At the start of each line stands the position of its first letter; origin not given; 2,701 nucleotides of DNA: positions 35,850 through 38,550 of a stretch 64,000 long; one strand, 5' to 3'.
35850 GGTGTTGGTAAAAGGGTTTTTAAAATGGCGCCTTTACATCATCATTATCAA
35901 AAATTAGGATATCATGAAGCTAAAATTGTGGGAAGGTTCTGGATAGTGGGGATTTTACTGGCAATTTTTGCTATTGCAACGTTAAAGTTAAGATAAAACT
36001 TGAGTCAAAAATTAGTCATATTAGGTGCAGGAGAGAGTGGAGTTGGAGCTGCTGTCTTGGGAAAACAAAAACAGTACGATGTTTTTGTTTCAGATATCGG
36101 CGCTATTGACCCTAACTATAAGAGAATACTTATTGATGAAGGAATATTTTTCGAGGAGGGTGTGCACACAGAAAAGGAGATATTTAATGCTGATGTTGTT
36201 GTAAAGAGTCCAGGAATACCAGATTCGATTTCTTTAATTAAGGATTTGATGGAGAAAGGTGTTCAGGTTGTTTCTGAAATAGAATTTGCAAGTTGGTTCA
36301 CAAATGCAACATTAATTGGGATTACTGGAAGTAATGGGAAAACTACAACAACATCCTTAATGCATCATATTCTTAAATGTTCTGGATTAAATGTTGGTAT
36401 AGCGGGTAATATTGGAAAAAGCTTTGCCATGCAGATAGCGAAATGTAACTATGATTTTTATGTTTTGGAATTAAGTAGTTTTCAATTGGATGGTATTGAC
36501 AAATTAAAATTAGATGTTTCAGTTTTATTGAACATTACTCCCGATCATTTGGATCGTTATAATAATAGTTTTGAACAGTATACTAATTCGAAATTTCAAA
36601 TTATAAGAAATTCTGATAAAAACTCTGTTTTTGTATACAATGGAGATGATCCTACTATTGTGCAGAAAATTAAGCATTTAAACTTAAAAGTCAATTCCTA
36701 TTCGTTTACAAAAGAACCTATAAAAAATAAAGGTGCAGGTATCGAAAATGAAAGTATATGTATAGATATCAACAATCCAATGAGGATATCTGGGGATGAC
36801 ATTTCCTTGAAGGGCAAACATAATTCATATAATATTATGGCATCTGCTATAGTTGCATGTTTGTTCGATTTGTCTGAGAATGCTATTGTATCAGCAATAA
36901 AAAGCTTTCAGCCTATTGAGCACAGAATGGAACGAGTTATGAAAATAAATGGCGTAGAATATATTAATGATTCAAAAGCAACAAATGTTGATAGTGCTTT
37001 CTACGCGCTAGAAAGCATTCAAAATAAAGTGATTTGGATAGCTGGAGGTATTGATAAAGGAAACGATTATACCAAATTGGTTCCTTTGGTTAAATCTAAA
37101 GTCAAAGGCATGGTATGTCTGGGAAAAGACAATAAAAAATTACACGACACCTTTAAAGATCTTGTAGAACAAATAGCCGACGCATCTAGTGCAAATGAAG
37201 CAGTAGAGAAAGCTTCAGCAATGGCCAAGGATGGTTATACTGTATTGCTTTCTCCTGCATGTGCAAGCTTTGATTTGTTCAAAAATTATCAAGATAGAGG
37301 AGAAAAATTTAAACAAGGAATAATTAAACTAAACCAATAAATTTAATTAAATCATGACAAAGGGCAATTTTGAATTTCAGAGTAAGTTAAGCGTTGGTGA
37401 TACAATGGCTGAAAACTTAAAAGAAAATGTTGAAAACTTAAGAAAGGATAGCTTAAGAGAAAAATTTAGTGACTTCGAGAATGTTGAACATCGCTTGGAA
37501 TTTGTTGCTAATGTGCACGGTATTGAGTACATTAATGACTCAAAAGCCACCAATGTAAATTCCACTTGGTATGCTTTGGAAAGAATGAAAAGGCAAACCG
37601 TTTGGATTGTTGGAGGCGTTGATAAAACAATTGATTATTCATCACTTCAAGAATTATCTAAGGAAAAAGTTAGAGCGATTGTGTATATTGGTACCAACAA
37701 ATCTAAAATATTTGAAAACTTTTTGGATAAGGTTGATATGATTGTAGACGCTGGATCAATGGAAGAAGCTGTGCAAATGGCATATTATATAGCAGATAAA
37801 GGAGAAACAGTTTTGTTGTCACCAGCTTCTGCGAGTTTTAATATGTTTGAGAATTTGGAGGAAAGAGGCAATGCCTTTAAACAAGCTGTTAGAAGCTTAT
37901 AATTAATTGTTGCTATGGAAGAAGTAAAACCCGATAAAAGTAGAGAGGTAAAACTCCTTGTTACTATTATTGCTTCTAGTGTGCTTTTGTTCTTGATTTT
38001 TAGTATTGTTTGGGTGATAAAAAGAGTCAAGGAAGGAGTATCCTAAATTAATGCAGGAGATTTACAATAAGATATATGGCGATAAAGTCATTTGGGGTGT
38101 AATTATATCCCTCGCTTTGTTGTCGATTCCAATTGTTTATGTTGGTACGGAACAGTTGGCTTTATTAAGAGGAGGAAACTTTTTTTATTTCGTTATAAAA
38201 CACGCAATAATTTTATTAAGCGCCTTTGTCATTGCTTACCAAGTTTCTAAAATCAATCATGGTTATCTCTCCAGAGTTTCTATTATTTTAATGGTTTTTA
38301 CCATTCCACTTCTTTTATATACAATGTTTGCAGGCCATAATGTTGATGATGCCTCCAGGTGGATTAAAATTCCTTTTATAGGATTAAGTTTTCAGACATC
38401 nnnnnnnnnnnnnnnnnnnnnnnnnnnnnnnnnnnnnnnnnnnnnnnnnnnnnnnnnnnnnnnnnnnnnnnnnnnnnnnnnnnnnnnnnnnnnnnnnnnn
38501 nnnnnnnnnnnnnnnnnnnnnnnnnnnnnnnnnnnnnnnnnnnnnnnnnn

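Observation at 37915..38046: Unannotated 43-aa single-pass membrane micro-protein wedged between the MurD-C paralogue and ftsW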

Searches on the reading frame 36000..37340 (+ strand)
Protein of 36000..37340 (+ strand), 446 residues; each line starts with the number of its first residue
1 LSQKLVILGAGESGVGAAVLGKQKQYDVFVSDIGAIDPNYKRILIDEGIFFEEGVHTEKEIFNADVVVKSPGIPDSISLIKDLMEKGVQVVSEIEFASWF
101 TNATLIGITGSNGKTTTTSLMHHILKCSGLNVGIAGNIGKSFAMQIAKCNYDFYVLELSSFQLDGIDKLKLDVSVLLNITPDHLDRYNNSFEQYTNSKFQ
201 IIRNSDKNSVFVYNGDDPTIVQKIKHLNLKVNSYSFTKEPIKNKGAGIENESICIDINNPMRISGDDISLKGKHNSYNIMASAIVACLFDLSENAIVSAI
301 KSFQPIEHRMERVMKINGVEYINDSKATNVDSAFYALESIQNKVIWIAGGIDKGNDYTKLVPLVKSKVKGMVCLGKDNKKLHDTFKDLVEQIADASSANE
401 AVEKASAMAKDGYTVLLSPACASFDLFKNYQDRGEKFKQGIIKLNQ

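Call 3: search_protein_families(library=pfam, proteins=[window:36000-37340:+], max_evalue=0.1)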
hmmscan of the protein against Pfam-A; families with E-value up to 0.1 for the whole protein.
window:36000-37340:+ (446 aa): 5 families
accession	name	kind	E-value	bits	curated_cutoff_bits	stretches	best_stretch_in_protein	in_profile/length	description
PF08245.18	Mur_ligase_M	-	2.1e-34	119.7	24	1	108-286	1-200/200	Mur ligase middle domain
PF02875.26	Mur_ligase_C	-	1e-15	59.1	28.4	1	308-421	1-127/127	Mur ligase, glutamate ligase domain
PF21377.3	MurD_N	-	3.8e-10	40.1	24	1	7-73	4-70/76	MurD N-terminal domain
PF21799.2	MurD-like_N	-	1.9e-07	31.7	27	1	4-91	2-87/88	Mur ligase MurD-like, N-terminal domain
PF04340.18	DUF484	-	0.065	13.4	24.2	0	372-411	67-106/219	Protein of unknown function, DUF484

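Call 4: search_protein_families(library=ncbifam, proteins=[window:36000-37340:+], max_evalue=0.1)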
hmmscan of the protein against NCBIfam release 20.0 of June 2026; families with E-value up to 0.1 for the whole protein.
window:36000-37340:+ (446 aa): 30 families (the best 25 are shown)
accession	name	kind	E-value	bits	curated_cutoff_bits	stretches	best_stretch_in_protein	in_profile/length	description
TIGR01087.1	murD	equivalog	7.1e-122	407.6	211.95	1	5-439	2-437/441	UDP-N-acetylmuramoyl-L-alanine--D-glutamate ligase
NF053645.1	pMurC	equivalog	3.6e-38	131.5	560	2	16-243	13-250/492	pseudomurein biosynthesis peptide ligase pMurC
TIGR01082.1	murC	equivalog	1.2e-34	120.2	335.1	1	7-324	7-322/449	UDP-N-acetylmuramate--L-alanine ligase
NF053646.1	pMurD1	equivalog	7.9e-34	117.1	610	1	4-375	2-386/465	pseudomurein biosynthesis peptide ligase pMurD1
NF001126.0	PRK00139.1-4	equivalog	3.9e-31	108.1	373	2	146-348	167-374/486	UDP-N-acetylmuramoyl-L-alanyl-D-glutamate--2,6-diaminopimelate ligase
NF053647.1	pMurD2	equivalog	4.5e-31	108.2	550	2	4-246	2-243/405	pseudomurein biosynthesis peptide ligase pMurD2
TIGR01085.1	murE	subfamily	2.9e-29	102.3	257.3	2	145-415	150-441/472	UDP-N-acetylmuramyl-tripeptide synthetase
TIGR01143.1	murF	subfamily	4.5e-27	95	288.6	1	101-342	72-320/418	UDP-N-acetylmuramoyl-tripeptide--D-alanyl-D-alanine ligase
NF001124.0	PRK00139.1-2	equivalog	7.4e-22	77.7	476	1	98-346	102-381/500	UDP-N-acetylmuramoyl-L-alanyl-D-glutamate--2,6-diaminopimelate ligase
NF008896.0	PRK11929.1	equivalog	4.1e-21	74.5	1023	2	201-340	709-855/965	bifunctional UDP-N-acetylmuramoyl-L-alanyl-D-glutamate--2,6-diaminopimelate ligase MurE/UDP-N-acetylmuramoyl-tripeptide--D-alanyl-D-alanine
NF010628.0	PRK14022.1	equivalog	2.9e-19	69.2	536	2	152-383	180-410/483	UDP-N-acetylmuramoyl-L-alanyl-D-glutamate--L-lysine ligase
NF001123.0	PRK00139.1-1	equivalog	1e-18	67.3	586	2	146-408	170-446/493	UDP-N-acetylmuramoyl-L-alanyl-D-glutamate--2,6-diaminopimelate ligase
NF053648.1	pMurE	equivalog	7.2e-18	64.5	600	2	169-315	188-326/464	pseudomurein biosynthesis peptide ligase pMurE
NF011171.0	PRK14573.1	equivalog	4e-16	58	1015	1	20-324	23-321/809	bifunctional UDP-N-acetylmuramate--L-alanine ligase/D-alanine--D-alanine ligase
NF001129.0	PRK00139.2-3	equivalog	5.9e-15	54.7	762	2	150-317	187-364/517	UDP-N-acetylmuramoyl-L-alanyl-D-glutamate--2,6-diaminopimelate ligase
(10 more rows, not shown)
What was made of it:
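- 36000..37340 (+): Complete murD (446 aa), upstream context. TIGR01087 at 407.6 bits, covering model positions 2-437 of 441 (call 4).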

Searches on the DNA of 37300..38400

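Call 35: search_rna_families(source=window, start=37300, end=38400, threshold=evalue, max_evalue=1)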
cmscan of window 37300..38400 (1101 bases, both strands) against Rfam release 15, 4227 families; matches with E-value up to 1: 0.
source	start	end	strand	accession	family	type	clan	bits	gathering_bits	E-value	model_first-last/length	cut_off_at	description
